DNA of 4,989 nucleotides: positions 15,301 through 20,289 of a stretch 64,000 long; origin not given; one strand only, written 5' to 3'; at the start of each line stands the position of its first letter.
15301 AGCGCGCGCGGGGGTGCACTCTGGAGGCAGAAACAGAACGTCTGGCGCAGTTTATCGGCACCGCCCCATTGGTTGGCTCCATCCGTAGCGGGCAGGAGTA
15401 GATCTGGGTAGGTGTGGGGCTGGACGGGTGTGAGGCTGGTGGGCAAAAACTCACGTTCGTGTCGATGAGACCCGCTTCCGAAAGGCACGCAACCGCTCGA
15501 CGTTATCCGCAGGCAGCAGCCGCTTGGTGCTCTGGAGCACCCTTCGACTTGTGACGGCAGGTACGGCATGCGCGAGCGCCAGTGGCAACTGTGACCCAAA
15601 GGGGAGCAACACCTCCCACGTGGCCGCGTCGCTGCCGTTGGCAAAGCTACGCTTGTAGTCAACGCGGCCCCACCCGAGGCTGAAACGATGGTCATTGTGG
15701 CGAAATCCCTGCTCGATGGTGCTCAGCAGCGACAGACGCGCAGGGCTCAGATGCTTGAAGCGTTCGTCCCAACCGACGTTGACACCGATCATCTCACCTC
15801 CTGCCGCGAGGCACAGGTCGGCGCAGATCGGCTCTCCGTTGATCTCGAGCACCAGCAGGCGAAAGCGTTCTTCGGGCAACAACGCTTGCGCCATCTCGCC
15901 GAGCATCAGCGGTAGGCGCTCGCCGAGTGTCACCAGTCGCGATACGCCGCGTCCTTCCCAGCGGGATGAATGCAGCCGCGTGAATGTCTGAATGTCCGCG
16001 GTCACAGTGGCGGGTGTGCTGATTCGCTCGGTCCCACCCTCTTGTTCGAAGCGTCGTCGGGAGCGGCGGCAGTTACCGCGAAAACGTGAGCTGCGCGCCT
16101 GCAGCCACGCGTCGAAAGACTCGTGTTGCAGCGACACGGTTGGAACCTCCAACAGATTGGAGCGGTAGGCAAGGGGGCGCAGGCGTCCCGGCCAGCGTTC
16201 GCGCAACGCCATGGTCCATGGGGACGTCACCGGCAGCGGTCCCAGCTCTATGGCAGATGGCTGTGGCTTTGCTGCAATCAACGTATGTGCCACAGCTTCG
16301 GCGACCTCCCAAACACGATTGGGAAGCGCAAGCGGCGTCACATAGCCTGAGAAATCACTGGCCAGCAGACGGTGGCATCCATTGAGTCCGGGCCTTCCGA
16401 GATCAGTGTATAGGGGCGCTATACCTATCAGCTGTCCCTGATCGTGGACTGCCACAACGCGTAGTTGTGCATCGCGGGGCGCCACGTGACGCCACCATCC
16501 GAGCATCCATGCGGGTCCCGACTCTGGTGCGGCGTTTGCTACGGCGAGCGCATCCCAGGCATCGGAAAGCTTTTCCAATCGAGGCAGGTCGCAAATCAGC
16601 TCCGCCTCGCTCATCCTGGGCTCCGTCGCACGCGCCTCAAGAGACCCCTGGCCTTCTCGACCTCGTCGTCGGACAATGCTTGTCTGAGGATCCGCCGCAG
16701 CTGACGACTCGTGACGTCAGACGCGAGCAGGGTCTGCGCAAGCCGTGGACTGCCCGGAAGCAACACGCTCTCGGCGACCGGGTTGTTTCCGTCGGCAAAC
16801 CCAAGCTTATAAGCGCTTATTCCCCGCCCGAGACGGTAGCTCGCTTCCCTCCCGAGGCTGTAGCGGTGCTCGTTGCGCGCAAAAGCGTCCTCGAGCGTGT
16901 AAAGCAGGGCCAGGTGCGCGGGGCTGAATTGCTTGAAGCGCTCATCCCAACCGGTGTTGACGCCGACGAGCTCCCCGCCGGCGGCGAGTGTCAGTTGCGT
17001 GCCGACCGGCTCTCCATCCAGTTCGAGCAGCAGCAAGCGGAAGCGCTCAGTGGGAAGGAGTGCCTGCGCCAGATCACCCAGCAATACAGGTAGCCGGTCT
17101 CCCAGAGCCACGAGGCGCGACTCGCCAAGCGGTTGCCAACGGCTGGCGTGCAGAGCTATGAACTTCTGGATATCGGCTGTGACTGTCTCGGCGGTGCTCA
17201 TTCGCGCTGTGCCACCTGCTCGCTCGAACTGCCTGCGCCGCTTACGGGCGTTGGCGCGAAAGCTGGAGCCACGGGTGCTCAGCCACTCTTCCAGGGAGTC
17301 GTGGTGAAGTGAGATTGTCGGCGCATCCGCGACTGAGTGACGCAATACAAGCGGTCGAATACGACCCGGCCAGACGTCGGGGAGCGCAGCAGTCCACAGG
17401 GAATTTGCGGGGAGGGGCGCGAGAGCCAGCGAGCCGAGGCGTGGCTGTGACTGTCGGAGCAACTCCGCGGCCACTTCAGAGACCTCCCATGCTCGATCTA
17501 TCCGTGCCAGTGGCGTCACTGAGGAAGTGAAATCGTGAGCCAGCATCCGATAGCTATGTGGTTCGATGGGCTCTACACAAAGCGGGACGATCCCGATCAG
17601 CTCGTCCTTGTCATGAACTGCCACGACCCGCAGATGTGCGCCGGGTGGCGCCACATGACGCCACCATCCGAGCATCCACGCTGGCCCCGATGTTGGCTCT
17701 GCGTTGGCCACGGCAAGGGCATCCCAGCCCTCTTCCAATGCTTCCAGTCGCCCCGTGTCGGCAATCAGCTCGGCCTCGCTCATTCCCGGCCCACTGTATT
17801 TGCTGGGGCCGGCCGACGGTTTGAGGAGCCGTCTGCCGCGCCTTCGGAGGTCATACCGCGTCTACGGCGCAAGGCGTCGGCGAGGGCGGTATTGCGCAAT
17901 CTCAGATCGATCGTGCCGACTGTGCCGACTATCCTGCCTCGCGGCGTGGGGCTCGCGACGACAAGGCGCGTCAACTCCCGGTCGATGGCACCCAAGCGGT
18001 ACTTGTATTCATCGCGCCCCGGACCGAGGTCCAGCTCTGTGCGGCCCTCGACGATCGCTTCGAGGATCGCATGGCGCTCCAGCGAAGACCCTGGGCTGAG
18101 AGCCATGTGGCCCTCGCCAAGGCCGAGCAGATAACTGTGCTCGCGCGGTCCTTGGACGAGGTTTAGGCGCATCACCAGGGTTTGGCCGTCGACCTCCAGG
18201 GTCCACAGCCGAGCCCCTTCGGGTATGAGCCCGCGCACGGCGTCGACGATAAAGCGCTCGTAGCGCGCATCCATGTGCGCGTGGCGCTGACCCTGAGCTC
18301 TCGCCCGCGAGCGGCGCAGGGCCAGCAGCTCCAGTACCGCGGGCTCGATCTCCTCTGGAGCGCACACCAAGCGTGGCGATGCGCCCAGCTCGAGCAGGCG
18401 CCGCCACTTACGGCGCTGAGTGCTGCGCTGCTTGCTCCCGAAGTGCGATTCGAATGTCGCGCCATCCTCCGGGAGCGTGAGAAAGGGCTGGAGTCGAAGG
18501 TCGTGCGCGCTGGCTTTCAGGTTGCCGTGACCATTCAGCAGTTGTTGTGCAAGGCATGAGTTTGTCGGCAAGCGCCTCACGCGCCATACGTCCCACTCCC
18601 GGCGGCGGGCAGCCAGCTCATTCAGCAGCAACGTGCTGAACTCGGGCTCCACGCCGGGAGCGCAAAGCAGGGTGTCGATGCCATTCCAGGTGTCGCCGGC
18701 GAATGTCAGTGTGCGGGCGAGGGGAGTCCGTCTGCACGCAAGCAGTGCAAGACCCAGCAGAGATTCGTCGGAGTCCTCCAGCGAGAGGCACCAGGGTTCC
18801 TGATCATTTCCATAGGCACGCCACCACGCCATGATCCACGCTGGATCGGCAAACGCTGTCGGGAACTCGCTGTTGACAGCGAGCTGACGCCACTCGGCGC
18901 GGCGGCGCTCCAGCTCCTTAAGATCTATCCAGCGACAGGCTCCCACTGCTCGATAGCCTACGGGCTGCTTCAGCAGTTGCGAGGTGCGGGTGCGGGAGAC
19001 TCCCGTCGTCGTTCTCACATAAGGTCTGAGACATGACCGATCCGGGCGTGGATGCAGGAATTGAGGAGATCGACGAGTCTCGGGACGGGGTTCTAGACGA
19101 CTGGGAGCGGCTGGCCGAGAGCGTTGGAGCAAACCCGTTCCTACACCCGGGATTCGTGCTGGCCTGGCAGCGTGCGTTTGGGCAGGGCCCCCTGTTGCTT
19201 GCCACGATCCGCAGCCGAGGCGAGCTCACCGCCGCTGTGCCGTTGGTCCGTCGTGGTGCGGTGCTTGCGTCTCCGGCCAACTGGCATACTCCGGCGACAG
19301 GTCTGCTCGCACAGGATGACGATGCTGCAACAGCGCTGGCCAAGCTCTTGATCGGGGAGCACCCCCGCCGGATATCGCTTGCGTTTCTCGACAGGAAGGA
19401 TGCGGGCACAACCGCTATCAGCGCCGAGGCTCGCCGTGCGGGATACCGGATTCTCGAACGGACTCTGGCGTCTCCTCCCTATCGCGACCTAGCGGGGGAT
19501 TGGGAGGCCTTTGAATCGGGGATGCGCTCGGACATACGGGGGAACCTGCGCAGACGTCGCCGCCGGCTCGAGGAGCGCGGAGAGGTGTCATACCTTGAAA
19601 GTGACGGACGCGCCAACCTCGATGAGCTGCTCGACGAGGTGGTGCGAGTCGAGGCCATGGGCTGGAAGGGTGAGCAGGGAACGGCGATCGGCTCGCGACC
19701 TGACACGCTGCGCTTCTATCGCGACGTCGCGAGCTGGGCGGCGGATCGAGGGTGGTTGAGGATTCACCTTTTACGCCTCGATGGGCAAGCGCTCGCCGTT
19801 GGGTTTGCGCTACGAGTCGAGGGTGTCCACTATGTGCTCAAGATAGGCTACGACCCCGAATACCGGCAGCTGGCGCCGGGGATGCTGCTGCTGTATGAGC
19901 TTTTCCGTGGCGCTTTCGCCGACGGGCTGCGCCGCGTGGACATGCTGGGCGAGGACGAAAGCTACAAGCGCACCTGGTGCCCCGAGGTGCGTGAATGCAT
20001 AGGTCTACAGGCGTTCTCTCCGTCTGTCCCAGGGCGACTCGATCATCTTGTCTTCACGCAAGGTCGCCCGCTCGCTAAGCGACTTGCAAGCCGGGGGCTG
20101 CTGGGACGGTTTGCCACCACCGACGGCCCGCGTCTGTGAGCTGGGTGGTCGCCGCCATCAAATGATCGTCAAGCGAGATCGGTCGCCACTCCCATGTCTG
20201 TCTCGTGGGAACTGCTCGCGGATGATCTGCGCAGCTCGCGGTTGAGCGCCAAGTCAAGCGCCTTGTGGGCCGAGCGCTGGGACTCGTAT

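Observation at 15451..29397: Candidate tRNA-independent aminoacyl/acyl decoration system for an exopolysaccharide: aaRS-like ligase, carrier protein, AcpS, ACAD, DUF1839 and hydrolases coupled to four Fem/CelD-like transferases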

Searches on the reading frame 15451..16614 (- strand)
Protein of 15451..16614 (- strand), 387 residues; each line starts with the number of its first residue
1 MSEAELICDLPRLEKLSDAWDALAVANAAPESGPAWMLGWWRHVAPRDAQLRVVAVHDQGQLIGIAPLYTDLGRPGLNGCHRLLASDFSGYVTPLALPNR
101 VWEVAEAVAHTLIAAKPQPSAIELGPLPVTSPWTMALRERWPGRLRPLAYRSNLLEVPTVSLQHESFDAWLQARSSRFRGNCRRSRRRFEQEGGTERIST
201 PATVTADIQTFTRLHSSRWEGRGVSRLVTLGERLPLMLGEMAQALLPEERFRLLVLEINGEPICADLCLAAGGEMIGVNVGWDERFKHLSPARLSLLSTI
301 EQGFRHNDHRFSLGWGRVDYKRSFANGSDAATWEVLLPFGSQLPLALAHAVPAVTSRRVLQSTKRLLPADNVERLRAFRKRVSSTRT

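Call 3: search_protein_families(library=pfam, proteins=[window:15451-16614:-], max_evalue=0.01)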
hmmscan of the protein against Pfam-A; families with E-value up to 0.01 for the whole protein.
window:15451-16614:- (387 aa): 3 families
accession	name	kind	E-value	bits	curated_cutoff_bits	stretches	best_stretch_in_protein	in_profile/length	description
PF13480.13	Acetyltransf_6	-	1.4e-24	87.3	22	1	176-322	1-143/143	Acetyltransferase (GNAT) domain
PF04339.18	FemAB_like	-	0.0011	18.6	27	1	164-311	169-309/369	Peptidogalycan biosysnthesis/recognition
PF07395.17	Mig-14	-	0.0017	18.3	22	1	174-326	107-257/264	Mig-14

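Call 4: search_protein_families(library=ncbifam, proteins=[window:15451-16614:-], max_evalue=0.01)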
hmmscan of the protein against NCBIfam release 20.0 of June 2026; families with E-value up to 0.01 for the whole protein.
window:15451-16614:- (387 aa): 1 family
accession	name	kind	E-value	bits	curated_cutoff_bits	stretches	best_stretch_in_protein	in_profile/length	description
NF047385.1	T4SS_GNAT_BspF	exception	0.00034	19.3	775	1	156-301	204-350/428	type IV secretion system effector crotonyl transferase BspF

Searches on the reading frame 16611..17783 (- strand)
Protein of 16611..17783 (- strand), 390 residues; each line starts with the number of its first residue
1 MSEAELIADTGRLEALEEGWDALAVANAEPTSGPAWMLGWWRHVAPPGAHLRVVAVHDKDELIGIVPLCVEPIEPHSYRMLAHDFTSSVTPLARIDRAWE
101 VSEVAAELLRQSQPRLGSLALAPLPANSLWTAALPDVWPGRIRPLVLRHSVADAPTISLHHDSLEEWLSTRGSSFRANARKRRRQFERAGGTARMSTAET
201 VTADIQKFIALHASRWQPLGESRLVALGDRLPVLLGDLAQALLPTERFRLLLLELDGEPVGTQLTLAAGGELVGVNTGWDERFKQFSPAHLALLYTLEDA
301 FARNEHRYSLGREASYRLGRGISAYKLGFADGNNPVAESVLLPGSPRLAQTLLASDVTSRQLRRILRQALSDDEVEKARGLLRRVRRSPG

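Call 3: search_protein_families(library=pfam, proteins=[window:16611-17783:-], max_evalue=0.01)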
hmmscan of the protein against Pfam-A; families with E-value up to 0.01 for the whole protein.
window:16611-17783:- (390 aa): 2 families
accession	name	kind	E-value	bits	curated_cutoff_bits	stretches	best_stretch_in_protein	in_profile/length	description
PF13480.13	Acetyltransf_6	-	2e-21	77.1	22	1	173-326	1-142/143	Acetyltransferase (GNAT) domain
PF07395.17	Mig-14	-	0.002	18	22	1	173-326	109-252/264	Mig-14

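Call 4: search_protein_families(library=ncbifam, proteins=[window:16611-17783:-], max_evalue=0.01)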
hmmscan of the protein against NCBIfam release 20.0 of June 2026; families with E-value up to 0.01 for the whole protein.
window:16611-17783:- (390 aa): 1 family
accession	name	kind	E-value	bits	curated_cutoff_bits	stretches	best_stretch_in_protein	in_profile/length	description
NF047385.1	T4SS_GNAT_BspF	exception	3.1e-05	22.8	775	1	154-297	205-349/428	type IV secretion system effector crotonyl transferase BspF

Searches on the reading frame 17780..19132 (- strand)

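Call 3: search_protein_families(library=pfam, proteins=[window:17780-19132:-], max_evalue=0.01)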
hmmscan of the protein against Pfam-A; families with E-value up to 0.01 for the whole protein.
window:17780-19132:- (450 aa): 1 family
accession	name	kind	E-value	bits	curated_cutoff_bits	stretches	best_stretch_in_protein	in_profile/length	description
PF13480.13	Acetyltransf_6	-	4.4e-19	69.5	22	1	233-377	1-142/143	Acetyltransferase (GNAT) domain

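Call 4: search_protein_families(library=ncbifam, proteins=[window:17780-19132:-], max_evalue=0.01)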
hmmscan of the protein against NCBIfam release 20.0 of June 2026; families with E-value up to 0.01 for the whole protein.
window:17780-19132:- (450 aa): 1 family
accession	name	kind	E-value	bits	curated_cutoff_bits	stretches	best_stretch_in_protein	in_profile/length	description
NF047385.1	T4SS_GNAT_BspF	exception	2.2e-06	26.5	775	1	211-351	201-344/428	type IV secretion system effector crotonyl transferase BspF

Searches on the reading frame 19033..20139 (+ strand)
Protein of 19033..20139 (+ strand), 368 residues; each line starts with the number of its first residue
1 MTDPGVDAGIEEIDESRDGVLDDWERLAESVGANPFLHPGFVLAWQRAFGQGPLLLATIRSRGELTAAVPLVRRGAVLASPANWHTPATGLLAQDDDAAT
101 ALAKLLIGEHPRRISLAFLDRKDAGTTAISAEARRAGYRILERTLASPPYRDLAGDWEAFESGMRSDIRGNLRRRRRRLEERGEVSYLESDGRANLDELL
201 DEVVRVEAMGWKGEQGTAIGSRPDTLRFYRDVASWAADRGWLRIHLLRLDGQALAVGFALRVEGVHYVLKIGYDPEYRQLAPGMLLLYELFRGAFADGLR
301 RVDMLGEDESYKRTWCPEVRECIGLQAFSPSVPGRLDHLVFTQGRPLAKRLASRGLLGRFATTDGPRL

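Call 3: search_protein_families(library=pfam, proteins=[window:19033-20139:+], max_evalue=0.01)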
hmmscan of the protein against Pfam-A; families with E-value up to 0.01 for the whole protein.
window:19033-20139:+ (368 aa): 1 family
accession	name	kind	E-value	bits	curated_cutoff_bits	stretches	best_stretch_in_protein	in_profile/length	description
PF13480.13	Acetyltransf_6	-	1.7e-35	122.7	22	1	167-313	2-143/143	Acetyltransferase (GNAT) domain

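Call 4: search_protein_families(library=ncbifam, proteins=[window:19033-20139:+], max_evalue=0.01)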
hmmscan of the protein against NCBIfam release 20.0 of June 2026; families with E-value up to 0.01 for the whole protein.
window:19033-20139:+ (368 aa): 1 family
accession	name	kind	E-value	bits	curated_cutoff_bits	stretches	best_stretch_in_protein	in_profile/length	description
NF047385.1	T4SS_GNAT_BspF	exception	1e-17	63.9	775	1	166-297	224-355/428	type IV secretion system effector crotonyl transferase BspF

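Call 56: search_solved_structures(query=window:19033-20139:+, max_evalue=1)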
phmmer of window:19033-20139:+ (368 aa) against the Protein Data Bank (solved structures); distinct sequences matched with E-value up to 1: 1.
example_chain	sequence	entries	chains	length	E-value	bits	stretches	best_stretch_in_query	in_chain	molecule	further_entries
8emy_G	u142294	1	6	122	0.16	14.6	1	13-73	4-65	Nanobody 82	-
